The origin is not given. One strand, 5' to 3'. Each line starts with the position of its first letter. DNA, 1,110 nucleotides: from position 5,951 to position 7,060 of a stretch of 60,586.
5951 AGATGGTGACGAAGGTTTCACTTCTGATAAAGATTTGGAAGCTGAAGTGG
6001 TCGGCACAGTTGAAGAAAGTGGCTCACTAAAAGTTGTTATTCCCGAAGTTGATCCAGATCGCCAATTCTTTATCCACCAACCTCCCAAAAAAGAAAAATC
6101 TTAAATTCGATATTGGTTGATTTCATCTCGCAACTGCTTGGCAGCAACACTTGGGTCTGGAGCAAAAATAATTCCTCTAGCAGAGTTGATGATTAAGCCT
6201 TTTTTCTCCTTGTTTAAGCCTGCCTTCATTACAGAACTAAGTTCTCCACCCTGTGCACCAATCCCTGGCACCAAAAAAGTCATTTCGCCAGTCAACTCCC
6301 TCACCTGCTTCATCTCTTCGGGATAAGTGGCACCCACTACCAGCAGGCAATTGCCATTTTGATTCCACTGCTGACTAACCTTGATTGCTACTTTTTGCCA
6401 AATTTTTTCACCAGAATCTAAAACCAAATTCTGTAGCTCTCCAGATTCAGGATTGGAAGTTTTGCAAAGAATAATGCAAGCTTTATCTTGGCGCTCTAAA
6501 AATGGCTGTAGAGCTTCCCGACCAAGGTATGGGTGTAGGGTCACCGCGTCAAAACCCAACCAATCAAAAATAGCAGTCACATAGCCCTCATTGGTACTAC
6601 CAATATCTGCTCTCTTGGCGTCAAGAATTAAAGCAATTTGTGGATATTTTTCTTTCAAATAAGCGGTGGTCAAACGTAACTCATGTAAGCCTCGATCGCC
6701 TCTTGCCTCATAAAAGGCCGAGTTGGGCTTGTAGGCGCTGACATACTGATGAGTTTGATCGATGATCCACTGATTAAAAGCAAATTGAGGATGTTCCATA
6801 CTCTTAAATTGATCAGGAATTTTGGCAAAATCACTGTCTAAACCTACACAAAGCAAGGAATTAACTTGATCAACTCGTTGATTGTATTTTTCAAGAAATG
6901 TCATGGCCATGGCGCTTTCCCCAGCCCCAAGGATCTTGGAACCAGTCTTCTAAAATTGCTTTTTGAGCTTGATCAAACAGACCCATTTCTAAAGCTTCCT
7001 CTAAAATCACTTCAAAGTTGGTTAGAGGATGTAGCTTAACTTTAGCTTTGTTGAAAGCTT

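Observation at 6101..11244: Pyrimidine operon led by an ArgG-MGS fusion and a cytosine-deaminase-family amidohydrolase, with no carAB/pyrB/pyrC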

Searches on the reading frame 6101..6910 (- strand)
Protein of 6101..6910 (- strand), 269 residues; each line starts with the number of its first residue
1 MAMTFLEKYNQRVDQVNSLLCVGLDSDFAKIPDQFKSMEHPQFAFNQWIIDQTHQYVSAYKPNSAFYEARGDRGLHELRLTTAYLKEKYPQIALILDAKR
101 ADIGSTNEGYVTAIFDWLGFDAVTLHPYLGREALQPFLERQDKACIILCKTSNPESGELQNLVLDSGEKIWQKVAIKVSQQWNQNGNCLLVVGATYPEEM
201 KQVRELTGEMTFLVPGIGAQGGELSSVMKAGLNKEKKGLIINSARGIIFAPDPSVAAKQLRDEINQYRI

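Call 3: search_protein_families(library=pfam, proteins=[window:6101-6910:-], max_evalue=0.01)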
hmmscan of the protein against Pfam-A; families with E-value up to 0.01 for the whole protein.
window:6101-6910:- (269 aa): 1 family
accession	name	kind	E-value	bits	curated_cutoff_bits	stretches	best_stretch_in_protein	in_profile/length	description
PF00215.30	OMPdecase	-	1.9e-30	106.8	27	1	20-259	3-220/221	Orotidine 5'-phosphate decarboxylase / HUMPS family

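Call 4: search_protein_families(library=ncbifam, proteins=[window:6101-6910:-], max_evalue=0.01)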
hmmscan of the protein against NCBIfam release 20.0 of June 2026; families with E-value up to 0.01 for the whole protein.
window:6101-6910:- (269 aa): 5 families
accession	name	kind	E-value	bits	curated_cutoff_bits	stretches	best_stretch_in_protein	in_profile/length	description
TIGR02127.1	pyrF_sub2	equivalog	1.4e-70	237.5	110.6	1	5-259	1-259/261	orotidine-5'-phosphate decarboxylase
NF004034.0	PRK05500.1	equivalog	1.9e-47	162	656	1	3-268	1-262/478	bifunctional orotidine-5'-phosphate decarboxylase/orotate phosphoribosyltransferase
NF010386.0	PRK13813.1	equivalog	2.9e-16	59.7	208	1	93-266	56-215/216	orotidine 5'-phosphate decarboxylase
TIGR01740.1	pyrF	equivalog_domain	1.3e-11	44.6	92.3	1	50-261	17-216/216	orotidine-5'-phosphate decarboxylase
NF001273.0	PRK00230.1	equivalog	1.9e-06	27.4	193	1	85-266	51-231/233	orotidine-5'-phosphate decarboxylase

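Call 55: find_related_loci(query=A3, collection=genome_contigs, flank=10000)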
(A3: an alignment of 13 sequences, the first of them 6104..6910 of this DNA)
Query A3 (269 aa) in genome_contigs; peptide patterns used: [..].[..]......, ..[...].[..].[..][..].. (x = any residue, [..] = any of these).
600 stretches matched a pattern (row limit reached: there are more); 598 encode a relative of the query (tblastn E <= 1e-3); the best 80 are kept; 80 distinct loci.
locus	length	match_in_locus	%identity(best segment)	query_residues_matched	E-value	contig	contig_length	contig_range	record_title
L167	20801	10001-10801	62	1-268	1e-118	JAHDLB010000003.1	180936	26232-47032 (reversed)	MAG: Anaerolineae bacterium isolate LM3-B4.2 k141_32127, whole genome shotgun sequence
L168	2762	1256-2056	62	3-268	1e-120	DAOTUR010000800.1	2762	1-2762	MAG TPA_asm: Anaerolineae bacterium isolate F20_76 k119_9479376, whole genome shotgun sequence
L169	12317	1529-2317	63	5-268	6e-115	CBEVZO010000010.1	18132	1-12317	MAG TPA_asm: uncultured Anaerolineae bacterium isolate SRR15668623_binner12_Refined_42 genome assembly, contig: ERZ26872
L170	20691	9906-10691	60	6-268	1e-113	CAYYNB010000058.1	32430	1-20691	MAG TPA_asm: uncultured Anaerolineaceae bacterium isolate SRP167436_co1_209 genome assembly, contig: NODE_1919_length_32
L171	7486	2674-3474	57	1-268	3e-106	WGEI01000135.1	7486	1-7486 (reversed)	MAG: Anaerolineae bacterium isolate S146_30 k151_290875, whole genome shotgun sequence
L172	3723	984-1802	57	2-268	5e-106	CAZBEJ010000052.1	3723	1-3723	MAG TPA_asm: uncultured Gammaproteobacteria bacterium isolate SRP271791_co2_58 genome assembly, contig: NODE_8315_length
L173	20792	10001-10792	59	2-265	4e-103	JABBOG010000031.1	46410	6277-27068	MAG: Acidobacteria bacterium isolate G5_15 NODE_459_length_46410_cov_12.1123, whole genome shotgun sequence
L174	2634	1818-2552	60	3-268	2e-105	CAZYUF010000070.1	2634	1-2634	MAG TPA_asm: uncultured Pseudomonadales bacterium isolate SRP118108_co4_340 genome assembly, contig: NODE_56124_length_2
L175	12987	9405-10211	57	6-268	7e-99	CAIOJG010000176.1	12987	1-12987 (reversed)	MAG: Candidatus Magasanikbacteria bacterium isolate AM_bin-3693 genome assembly, contig: bin-3693:176/190, whole genome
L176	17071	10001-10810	53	6-268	2e-97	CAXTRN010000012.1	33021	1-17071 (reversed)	MAG TPA_asm: uncultured Acidobacteriaceae bacterium isolate public_SRR13126796_metawrap_bin.1 genome assembly, contig: p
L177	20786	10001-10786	53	6-268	1e-96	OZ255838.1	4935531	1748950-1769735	MAG: Granulicella sp. isolate 9a4878cb-6327-44d9-a9cf-58a4519941b8 genome assembly, chromosome: 1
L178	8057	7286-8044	59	3-253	2e-104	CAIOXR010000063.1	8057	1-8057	uncultured bacterium isolate AM-2014-D8_bin-0749 genome assembly, contig: bin-0749:063/110, whole genome shotgun sequenc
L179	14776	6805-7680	52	3-268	2e-95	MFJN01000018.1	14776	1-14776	MAG: Candidatus Gottesmanbacteria bacterium RIFCSPHIGHO2_02_FULL_40_13 rifcsphigho2_02_scaffold_20625, whole genome shot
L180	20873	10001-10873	52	3-268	1e-94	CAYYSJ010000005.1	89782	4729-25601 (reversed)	MAG TPA_asm: uncultured Gammaproteobacteria bacterium isolate SRP272529_co1_214 genome assembly, contig: NODE_219_length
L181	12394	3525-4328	53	3-268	4e-90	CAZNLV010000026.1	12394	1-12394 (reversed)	MAG TPA_asm: uncultured Candidatus Saccharibacteria bacterium isolate binchicken_co152_115 genome assembly, contig: NODE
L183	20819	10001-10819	51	3-268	2e-83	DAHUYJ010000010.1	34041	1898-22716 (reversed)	MAG TPA_asm: Candidatus Saccharibacteria bacterium isolate clean1668 NODE_10_length_34041_cov_5.528383, whole genome sho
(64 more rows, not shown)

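Call 61: search_protein_families(library=ncbifam, proteins=[L183:7271-8323:+, L183:8339-8827:-, L183:7238-7666:-, L178:4506-5564:+, L175:6639-7844:+, L175:7848-8795:+, L173:10731-12077:+, L173:6961-8157:-, L175:3597-5180:+], max_evalue=0.00001)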
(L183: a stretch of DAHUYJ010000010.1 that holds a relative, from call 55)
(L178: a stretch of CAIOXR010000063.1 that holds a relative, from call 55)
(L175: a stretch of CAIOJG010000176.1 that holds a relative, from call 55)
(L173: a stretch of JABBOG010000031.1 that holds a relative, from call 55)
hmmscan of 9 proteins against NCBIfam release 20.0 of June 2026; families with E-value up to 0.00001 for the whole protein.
L183:7271-8323:+ (350 aa): 30 families (the best 25 are shown)
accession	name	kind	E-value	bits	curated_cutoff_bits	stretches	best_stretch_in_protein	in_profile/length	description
TIGR00857.1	pyrC_multi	subfamily_domain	2.7e-72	244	279.05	2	132-336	195-411/412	dihydroorotase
NF005751.0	PRK07575.1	equivalog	2.6e-69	233.8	529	2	150-340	226-426/440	dihydroorotase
NF003271.0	PRK04250.1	equivalog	5.9e-69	232.6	405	1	2-344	45-398/407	dihydroorotase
NF002668.0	PRK02382.1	equivalog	8.1e-69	232.4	452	2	148-348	219-425/436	dihydroorotase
NF006559.0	PRK09060.1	equivalog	1.3e-64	218.1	482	2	146-343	224-431/444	dihydroorotase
NF006688.0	PRK09236.1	equivalog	8.4e-55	186.3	535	2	5-136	51-182/444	dihydroorotase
NF006837.0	PRK09357.1-2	equivalog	1.1e-51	175.7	575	2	152-338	228-426/428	dihydroorotase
TIGR03178.1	allantoinase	equivalog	3.9e-50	170.9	357.85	2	134-349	212-439/441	allantoinase AllB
NF002284.0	PRK01211.1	subfamily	1.1e-49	169.5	462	1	5-347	43-401/409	dihydroorotase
NF006841.0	PRK09357.2-2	equivalog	2.4e-47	161.6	640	2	151-335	222-418/421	dihydroorotase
NF006844.0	PRK09357.2-5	equivalog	2.8e-44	151.8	701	2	149-336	225-422/422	dihydroorotase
NF004839.0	PRK06189.1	equivalog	4.9e-44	150.7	631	2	149-349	232-445/451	allantoinase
NF006839.0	PRK09357.1-4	equivalog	2.6e-43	148.2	576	2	152-334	226-420/422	dihydroorotase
NF006836.0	PRK09357.1-1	equivalog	8.2e-42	143.4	538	2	149-339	225-429/432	dihydroorotase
NF006842.0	PRK09357.2-3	equivalog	1.6e-41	142.3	695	2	150-330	239-434/440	dihydroorotase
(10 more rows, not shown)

L183:8339-8827:- (162 aa): 0 families

L183:7238-7666:- (142 aa): 0 families

L178:4506-5564:+ (352 aa): 30 families (the best 25 are shown)
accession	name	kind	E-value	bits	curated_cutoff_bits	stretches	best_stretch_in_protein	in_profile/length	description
TIGR00857.1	pyrC_multi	subfamily_domain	3.8e-81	273.2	279.05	2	101-345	162-411/412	dihydroorotase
NF005751.0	PRK07575.1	equivalog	4.4e-79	266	529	2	142-349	216-426/440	dihydroorotase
NF006559.0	PRK09060.1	equivalog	1.1e-72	244.8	482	2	144-351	220-430/444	dihydroorotase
NF002668.0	PRK02382.1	equivalog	2.2e-71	240.9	452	2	136-346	205-414/436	dihydroorotase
NF006688.0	PRK09236.1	equivalog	5.1e-69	233.2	535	2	6-139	53-183/444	dihydroorotase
NF006837.0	PRK09357.1-2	equivalog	7.6e-66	222.4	575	2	102-345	176-424/428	dihydroorotase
NF003271.0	PRK04250.1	equivalog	3.6e-58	197.1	405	1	6-351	50-396/407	dihydroorotase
NF006836.0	PRK09357.1-1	equivalog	1.9e-56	191.6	538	2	143-348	217-429/432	dihydroorotase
NF006842.0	PRK09357.2-3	equivalog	3e-56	190.9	695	2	151-340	239-435/440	dihydroorotase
NF006839.0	PRK09357.1-4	equivalog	4.6e-55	186.9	576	2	145-343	217-420/422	dihydroorotase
TIGR03178.1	allantoinase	equivalog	1.1e-53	182.6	357.85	2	121-351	199-433/441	allantoinase AllB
NF006843.0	PRK09357.2-4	equivalog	2.2e-53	181.6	786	2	118-342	191-419/431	dihydroorotase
NF006844.0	PRK09357.2-5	equivalog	4.6e-53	180.7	701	2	129-342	203-419/422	dihydroorotase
NF006845.0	PRK09357.2-6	equivalog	8.1e-52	176.3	728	2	89-343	165-425/428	dihydroorotase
NF006841.0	PRK09357.2-2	equivalog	8.7e-52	176.2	640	2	146-343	215-417/421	dihydroorotase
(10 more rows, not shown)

L175:6639-7844:+ (401 aa): 30 families (the best 25 are shown)
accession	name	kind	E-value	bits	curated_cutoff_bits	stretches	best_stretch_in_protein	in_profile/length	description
NF005751.0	PRK07575.1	equivalog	3.5e-120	401.4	529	1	7-398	29-419/440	dihydroorotase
NF006559.0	PRK09060.1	equivalog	4.2e-109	364.8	482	1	24-394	46-416/444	dihydroorotase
NF002668.0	PRK02382.1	equivalog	4.1e-99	332.2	452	1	7-394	21-405/436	dihydroorotase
NF006688.0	PRK09236.1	equivalog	2.7e-98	329.6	535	1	4-395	24-421/444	dihydroorotase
TIGR00857.1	pyrC_multi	subfamily_domain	1.2e-96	324.3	279.05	1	2-395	8-404/412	dihydroorotase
NF003271.0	PRK04250.1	equivalog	1.7e-73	247.6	405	1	4-393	23-381/407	dihydroorotase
NF006837.0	PRK09357.1-2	equivalog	6.8e-71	239.1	575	1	3-395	22-417/428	dihydroorotase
TIGR03178.1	allantoinase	equivalog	4.3e-69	233.4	357.85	1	26-394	43-419/441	allantoinase AllB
NF004839.0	PRK06189.1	equivalog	7.2e-69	232.6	631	1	16-394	36-425/451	allantoinase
NF006841.0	PRK09357.2-2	equivalog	7.4e-67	225.8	640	1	4-398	23-416/421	dihydroorotase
NF006839.0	PRK09357.1-4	equivalog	4.7e-66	223.2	576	1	3-400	23-421/422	dihydroorotase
NF002284.0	PRK01211.1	subfamily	2.4e-63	214.5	462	1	16-383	29-373/409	dihydroorotase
NF006836.0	PRK09357.1-1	equivalog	6.6e-63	212.9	538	1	3-394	20-418/432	dihydroorotase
NF006844.0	PRK09357.2-5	equivalog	1.6e-62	211.9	701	1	6-400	28-421/422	dihydroorotase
NF006843.0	PRK09357.2-4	equivalog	2.2e-62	211.3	786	1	7-400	27-421/431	dihydroorotase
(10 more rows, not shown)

L175:7848-8795:+ (315 aa): 16 families
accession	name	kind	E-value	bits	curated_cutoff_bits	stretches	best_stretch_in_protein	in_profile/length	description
NF001986.0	PRK00779.1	subfamily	9.3e-86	287.7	306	1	1-313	5-306/307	ornithine carbamoyltransferase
NF011379.0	PRK14804.1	equivalog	9.8e-82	274.5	373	1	2-312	7-310/311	ornithine carbamoyltransferase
TIGR00658.1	orni_carb_tr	equivalog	5.9e-80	268.7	280.85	1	2-311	1-303/304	ornithine carbamoyltransferase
TIGR04384.1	putr_carbamoyl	exception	1.6e-65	221.4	500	1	3-314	1-310/330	putrescine carbamoyltransferase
NF011380.0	PRK14805.1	equivalog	8.5e-65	218.8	421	1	1-312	1-301/302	ornithine carbamoyltransferase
NF002470.0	PRK01713.1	equivalog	8.8e-46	156.9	545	1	2-274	8-277/334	ornithine carbamoyltransferase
NF003286.0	PRK04284.1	subfamily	1.9e-41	142.3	515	1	2-308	7-327/332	ornithine carbamoyltransferase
NF002032.1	PRK00856.1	equivalog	3e-36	125.1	263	1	2-308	1-294/297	aspartate carbamoyltransferase catalytic subunit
NF009213.0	PRK12562.1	subfamily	3.7e-36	125.2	559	1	2-311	7-332/334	ornithine carbamoyltransferase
NF003384.0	PRK04523.1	equivalog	8.4e-35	120.4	288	2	81-313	102-335/336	N-acetylornithine carbamoyltransferase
TIGR00670.1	asp_carb_tr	equivalog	1.3e-32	113.2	236.95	1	2-310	1-302/304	aspartate carbamoyltransferase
NF006046.0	PRK08192.1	equivalog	4.6e-20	72.1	512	1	3-309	8-315/339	aspartate carbamoyltransferase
NF008853.0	PRK11891.1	equivalog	9.6e-15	54.1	560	1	4-310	91-397/430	aspartate carbamoyltransferase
NF005538.0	PRK07200.1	equivalog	2e-13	50.1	453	1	8-231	28-280/396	knotted carbamoyltransferase YgeW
TIGR03316.1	ygeW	equivalog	7.4e-12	44.9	500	1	9-232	26-285/391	knotted carbamoyltransferase YgeW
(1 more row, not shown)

L173:10731-12077:+ (448 aa): 29 families (the best 25 are shown)
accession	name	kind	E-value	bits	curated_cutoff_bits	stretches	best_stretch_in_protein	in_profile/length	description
TIGR00857.1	pyrC_multi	subfamily_domain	1.9e-78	264.3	279.05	1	42-440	4-411/412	dihydroorotase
NF003271.0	PRK04250.1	equivalog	7.5e-65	219.1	405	1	31-437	6-387/407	dihydroorotase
NF002668.0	PRK02382.1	equivalog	3.1e-58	197.5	452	1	46-436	14-409/436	dihydroorotase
NF005751.0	PRK07575.1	equivalog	5.2e-57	193.3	529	1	47-436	23-418/440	dihydroorotase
NF006559.0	PRK09060.1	equivalog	2.6e-49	167.7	482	1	33-436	12-420/444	dihydroorotase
NF006688.0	PRK09236.1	equivalog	3.2e-49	167.9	535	1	32-437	8-425/444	dihydroorotase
NF006837.0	PRK09357.1-2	equivalog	4.7e-49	167.1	575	1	62-436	40-420/428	dihydroorotase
NF006836.0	PRK09357.1-1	equivalog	7.4e-46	156.7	538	2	232-440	220-426/432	dihydroorotase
NF006844.0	PRK09357.2-5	equivalog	4.3e-43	147.9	701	2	187-436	170-418/422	dihydroorotase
TIGR03178.1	allantoinase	equivalog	3.1e-42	144.9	357.85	1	45-437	17-424/441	allantoinase AllB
NF004839.0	PRK06189.1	equivalog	1.1e-40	139.6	631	1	62-437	40-431/451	allantoinase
NF002284.0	PRK01211.1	subfamily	7.1e-39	133.9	462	1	46-422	16-374/409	dihydroorotase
NF006839.0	PRK09357.1-4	equivalog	1.1e-38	133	576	1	37-436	11-418/422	dihydroorotase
NF001541.2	PRK00369.1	equivalog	3.1e-38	131.3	310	1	59-437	27-382/400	dihydroorotase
NF006841.0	PRK09357.2-2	equivalog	4.8e-38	130.9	640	1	217-436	200-415/421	dihydroorotase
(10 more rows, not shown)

L173:6961-8157:- (398 aa): 9 families
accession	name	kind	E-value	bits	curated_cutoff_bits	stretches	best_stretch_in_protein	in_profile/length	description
NF003472.0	PRK05101.1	equivalog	9e-96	321.1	499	1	20-386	17-379/382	galactokinase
NF003006.0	PRK03817.1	equivalog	2.1e-94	316.4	443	1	26-386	4-348/352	galactokinase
NF003705.0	PRK05322.1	equivalog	7.8e-94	314.5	385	1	25-386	21-384/388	galactokinase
TIGR00131.1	gal_kin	equivalog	2.1e-85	287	226.65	1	20-386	14-385/388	galactokinase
NF001816.0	PRK00555.1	equivalog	1.7e-70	237.9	509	1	23-365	2-338/363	galactokinase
TIGR00549.1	mevalon_kin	equivalog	3.5e-20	72.6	163.05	1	28-349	1-275/276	mevalonate kinase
NF003036.0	PRK03926.1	equivalog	2.6e-19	69.4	403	1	25-201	3-161/302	mevalonate kinase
NF049969.1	GlMnHpPKinHddA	equivalog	2.7e-06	27.1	600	0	38-179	17-164/338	D-glycero-D-manno-heptose 7-phosphate kinase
TIGR00191.1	thrB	equivalog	6.9e-06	25.1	168.25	0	101-163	69-131/304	homoserine kinase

L175:3597-5180:+ (527 aa): 9 families
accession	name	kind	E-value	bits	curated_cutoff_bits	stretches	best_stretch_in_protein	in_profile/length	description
NF004012.0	PRK05477.1-2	equivalog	1.1e-166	555.4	338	1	11-527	3-479/481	Asp-tRNA(Asn)/Glu-tRNA(Gln) amidotransferase subunit GatB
TIGR00133.1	gatB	equivalog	4.7e-147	490.4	314.8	1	10-526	2-480/481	Asp-tRNA(Asn)/Glu-tRNA(Gln) amidotransferase subunit GatB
NF004014.0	PRK05477.1-4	equivalog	9.2e-145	483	414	1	12-527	3-475/475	Asp-tRNA(Asn)/Glu-tRNA(Gln) amidotransferase subunit GatB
NF004011.1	PRK05477.1-1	equivalog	5.3e-129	431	680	2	12-356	3-331/475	Asp-tRNA(Asn)/Glu-tRNA(Gln) amidotransferase subunit GatB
NF004015.0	PRK05477.1-5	equivalog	9.3e-129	430.2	628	1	4-527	7-487/488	Asp-tRNA(Asn)/Glu-tRNA(Gln) amidotransferase subunit GatB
NF004013.0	PRK05477.1-3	equivalog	1.3e-123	413.2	653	1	9-526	14-499/501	Asp-tRNA(Asn)/Glu-tRNA(Gln) amidotransferase subunit GatB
NF003107.0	PRK04028.1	equivalog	1.2e-32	113.1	456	2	61-221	94-240/630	Glu-tRNA(Gln) amidotransferase subunit GatE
NF011291.0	PRK14703.1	equivalog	1e-23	83.6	681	1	398-527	645-768/769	glutamine--tRNA ligase/YqeY domain fusion protein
TIGR00134.1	gatE_arch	equivalog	4.4e-23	81.4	319.55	1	60-265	91-263/622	Glu-tRNA(Gln) amidotransferase subunit GatE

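Call 84: find_homologous_proteins(query=L179:756-1694:+, max_evalue=1e-20)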
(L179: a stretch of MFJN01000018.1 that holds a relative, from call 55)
Query L179:756-1694:+ (313 aa): 7999 proteins with E <= 1e-20 among 8000 candidates; the best 120 are listed.
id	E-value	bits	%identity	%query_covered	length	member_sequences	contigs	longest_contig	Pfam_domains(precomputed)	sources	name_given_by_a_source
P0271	1.4e-198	676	99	100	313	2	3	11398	PF00185.31,PF02729.27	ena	-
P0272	1.1e-181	621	90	100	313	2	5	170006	PF00185.31,PF02729.27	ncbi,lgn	-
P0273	5.8e-174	595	86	100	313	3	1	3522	PF00185.31,PF02729.27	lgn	-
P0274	3.5e-172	589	85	100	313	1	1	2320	PF00185.31,PF02729.27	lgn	-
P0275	6.6e-132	457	66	100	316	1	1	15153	PF00185.31,PF02729.27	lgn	-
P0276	5.8e-131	454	66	100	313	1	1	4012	PF00185.31,PF02729.27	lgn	-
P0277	4.4e-130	451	64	100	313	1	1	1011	PF00185.31,PF02729.27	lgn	-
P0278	5.9e-130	451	66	99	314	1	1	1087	PF00185.31,PF02729.27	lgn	-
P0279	1.5e-126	440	64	100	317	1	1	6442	PF00185.31,PF02729.27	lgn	-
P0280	3.3e-126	439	63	100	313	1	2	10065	PF00185.31,PF02729.27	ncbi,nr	ncbi:aspartate carbamoyltransferase [Candidatus Gottesmanbacteria bacterium]|nr:aspartate carbamoylt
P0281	3.2e-125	435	63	99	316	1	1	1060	PF00185.31,PF02729.27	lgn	-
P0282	4.3e-125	435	62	99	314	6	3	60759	PF00185.31,PF02729.27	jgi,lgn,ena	-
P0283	7.1e-125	434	63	99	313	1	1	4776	PF00185.31,PF02729.27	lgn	-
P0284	2.1e-124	433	62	100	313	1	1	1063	PF00185.31,PF02729.27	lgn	-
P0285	2.7e-124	432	62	100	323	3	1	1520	PF00185.31,PF02729.27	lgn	-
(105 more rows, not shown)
